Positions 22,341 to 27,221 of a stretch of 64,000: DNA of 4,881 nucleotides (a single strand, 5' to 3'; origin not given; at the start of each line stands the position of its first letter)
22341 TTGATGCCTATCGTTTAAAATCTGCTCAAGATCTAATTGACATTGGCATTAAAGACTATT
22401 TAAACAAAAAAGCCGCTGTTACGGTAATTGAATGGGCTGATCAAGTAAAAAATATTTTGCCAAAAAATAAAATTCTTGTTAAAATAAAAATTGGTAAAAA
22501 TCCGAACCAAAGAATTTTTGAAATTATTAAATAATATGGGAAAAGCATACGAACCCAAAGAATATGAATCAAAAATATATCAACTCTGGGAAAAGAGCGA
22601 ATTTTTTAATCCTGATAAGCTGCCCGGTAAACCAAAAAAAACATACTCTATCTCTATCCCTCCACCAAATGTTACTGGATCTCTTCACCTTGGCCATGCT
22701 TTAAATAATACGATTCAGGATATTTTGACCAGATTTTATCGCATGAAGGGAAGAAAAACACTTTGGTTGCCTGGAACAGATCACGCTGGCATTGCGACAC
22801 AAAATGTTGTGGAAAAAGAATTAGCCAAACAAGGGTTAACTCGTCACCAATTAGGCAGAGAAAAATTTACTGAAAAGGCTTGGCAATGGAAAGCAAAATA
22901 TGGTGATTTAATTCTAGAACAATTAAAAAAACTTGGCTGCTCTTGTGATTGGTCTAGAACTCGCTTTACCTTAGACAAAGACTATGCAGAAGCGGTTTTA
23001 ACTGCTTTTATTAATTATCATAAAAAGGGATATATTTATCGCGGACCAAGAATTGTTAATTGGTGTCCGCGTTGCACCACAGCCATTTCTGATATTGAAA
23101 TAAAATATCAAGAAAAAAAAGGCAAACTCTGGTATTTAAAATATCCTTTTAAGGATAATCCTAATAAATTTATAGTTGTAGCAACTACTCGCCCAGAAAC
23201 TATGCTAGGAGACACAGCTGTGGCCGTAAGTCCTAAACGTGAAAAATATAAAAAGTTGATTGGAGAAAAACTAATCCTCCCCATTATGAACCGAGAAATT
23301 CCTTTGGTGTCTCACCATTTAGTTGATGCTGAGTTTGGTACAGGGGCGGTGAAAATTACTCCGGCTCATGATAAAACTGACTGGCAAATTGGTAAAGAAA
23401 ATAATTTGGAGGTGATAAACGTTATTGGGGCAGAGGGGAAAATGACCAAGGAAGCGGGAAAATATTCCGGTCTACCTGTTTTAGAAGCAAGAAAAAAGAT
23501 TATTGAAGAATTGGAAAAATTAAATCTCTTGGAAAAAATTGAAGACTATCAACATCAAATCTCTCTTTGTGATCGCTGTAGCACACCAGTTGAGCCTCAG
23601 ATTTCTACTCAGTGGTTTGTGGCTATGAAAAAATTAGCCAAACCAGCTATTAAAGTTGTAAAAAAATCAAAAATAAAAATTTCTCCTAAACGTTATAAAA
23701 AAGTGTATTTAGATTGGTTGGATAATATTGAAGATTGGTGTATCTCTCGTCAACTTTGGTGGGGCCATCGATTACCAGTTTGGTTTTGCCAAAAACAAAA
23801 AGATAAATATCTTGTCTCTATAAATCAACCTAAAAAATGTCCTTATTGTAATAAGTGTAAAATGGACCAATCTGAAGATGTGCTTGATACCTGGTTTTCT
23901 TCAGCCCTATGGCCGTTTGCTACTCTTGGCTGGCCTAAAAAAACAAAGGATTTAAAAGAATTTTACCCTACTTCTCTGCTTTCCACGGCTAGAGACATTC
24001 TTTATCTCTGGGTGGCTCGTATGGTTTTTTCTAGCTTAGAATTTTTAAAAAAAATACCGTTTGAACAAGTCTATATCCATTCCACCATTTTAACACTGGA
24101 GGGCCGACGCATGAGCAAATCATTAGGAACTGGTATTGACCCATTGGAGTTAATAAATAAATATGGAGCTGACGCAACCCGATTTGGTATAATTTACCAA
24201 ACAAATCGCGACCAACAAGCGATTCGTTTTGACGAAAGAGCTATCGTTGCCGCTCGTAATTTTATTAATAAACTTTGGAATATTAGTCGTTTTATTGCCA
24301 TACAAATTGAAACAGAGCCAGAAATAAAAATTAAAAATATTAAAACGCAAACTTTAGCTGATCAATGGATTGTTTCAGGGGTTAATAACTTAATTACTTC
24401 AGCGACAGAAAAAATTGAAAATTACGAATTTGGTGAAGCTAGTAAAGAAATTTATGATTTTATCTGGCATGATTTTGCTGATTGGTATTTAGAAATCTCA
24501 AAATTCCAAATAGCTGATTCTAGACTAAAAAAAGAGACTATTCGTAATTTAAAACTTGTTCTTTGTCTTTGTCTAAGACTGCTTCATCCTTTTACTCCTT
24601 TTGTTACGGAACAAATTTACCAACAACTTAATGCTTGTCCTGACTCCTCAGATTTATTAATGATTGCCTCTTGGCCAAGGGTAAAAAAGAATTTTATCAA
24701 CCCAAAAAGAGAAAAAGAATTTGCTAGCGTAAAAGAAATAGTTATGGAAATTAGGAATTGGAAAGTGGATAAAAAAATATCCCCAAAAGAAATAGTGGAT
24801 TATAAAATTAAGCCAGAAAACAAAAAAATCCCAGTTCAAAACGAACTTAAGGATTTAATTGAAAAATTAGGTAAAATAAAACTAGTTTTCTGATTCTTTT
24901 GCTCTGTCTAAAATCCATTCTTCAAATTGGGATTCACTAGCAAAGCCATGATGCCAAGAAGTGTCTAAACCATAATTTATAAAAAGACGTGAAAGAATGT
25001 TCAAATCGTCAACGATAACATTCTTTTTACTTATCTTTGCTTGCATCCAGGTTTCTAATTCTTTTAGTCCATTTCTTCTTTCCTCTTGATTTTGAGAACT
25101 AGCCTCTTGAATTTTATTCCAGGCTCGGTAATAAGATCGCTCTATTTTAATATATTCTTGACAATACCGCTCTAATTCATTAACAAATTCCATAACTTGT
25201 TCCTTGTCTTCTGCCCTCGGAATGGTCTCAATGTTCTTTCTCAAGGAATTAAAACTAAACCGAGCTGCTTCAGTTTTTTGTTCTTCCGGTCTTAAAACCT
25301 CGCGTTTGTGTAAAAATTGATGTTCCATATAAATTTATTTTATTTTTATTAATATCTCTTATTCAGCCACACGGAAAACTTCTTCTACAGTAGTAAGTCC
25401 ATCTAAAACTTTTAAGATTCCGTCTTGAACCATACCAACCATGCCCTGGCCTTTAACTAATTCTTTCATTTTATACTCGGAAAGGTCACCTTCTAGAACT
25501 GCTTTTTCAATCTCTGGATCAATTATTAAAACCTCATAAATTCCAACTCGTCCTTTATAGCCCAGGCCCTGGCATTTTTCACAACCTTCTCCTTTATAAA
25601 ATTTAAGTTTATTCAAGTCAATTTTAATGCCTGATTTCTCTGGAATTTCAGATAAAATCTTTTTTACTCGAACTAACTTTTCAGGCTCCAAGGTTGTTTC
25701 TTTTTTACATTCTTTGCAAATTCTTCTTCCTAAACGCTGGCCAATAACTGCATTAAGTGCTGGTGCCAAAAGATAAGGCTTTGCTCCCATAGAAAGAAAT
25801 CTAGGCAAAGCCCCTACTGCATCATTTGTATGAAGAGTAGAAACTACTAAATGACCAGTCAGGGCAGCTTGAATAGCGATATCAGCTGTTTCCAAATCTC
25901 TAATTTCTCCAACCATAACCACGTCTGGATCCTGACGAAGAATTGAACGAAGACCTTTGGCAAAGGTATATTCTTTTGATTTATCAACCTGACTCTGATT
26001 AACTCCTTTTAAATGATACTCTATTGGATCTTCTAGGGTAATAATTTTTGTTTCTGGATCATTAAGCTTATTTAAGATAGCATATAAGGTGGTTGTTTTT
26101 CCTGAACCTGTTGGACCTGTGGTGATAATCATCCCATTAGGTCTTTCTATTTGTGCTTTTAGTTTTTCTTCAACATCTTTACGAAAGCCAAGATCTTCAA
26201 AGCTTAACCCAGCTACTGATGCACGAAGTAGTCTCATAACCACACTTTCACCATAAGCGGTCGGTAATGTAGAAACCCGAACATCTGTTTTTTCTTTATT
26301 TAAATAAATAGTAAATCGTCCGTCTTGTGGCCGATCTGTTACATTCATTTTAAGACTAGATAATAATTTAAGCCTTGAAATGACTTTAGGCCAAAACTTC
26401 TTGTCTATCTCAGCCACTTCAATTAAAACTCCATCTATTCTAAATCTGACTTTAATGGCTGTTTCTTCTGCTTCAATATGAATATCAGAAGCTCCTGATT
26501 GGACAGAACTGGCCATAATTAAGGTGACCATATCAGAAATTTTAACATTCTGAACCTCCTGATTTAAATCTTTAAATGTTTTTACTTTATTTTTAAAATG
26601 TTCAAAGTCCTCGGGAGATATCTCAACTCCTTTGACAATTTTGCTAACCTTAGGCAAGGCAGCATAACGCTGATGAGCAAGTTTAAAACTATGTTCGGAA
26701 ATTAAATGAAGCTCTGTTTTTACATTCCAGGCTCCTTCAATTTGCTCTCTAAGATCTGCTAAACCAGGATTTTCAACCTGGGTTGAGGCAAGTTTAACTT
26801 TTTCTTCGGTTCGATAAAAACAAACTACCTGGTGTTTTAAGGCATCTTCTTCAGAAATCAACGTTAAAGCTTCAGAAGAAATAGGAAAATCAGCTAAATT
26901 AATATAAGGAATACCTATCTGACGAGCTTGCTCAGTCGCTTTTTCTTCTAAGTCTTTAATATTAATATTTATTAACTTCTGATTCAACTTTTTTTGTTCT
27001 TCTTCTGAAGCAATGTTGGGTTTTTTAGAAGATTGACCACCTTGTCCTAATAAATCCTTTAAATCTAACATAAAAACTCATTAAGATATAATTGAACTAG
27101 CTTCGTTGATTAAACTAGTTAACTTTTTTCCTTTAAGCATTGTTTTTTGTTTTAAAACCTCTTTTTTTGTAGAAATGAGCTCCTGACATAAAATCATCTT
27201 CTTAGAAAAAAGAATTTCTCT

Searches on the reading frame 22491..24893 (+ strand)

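Call 35: search_protein_families(library=pfam, proteins=[window:22491-24893:+], max_evalue=0.00001)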
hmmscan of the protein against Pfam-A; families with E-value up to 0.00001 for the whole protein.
window:22491-24893:+ (800 aa): 4 families
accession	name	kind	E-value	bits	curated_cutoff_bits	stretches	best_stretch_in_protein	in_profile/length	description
PF00133.28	tRNA-synt_1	-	1.2e-138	462.9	22.7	1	28-573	1-408/414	tRNA synthetases class I (I, L, M and V)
PF08264.19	Anticodon_1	-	6.6e-36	123.8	25.1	1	624-767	1-142/148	Anticodon-binding domain of tRNA ligase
PF09334.17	tRNA-synt_1g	-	3.1e-24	85.9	20.1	1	54-205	3-136/391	tRNA synthetases class I (M)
PF13603.12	tRNA-synt_1_2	-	2.4e-11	43.9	25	1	257-320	85-148/185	Leucyl-tRNA synthetase, editing domain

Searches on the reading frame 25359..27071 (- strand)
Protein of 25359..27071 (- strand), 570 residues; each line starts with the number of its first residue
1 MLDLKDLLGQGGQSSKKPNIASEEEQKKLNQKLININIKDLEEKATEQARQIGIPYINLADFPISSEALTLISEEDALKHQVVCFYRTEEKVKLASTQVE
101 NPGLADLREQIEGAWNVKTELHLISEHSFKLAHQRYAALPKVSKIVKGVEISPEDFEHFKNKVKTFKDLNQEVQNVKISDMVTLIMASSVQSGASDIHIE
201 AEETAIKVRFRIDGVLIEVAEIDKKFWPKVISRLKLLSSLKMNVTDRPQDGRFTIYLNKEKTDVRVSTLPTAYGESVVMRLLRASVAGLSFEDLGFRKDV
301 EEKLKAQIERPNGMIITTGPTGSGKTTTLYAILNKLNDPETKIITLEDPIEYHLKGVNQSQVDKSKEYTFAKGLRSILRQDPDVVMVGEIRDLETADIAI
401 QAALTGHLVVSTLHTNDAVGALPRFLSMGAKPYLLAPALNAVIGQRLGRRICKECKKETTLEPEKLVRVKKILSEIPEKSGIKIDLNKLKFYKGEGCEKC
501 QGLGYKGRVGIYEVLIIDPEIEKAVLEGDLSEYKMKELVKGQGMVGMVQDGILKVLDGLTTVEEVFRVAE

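Call 35: search_protein_families(library=pfam, proteins=[window:25359-27071:-], max_evalue=0.00001)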
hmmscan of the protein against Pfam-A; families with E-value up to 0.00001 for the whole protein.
window:25359-27071:- (570 aa): 2 families
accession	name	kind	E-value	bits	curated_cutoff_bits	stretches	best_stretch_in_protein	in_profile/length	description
PF00437.27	T2SSE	-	9e-125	416.6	24.9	1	177-567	7-370/370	Type II/IV secretion system protein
PF05157.20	MshEN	-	4.3e-08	33.5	23.1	1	53-138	2-85/90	MshEN domain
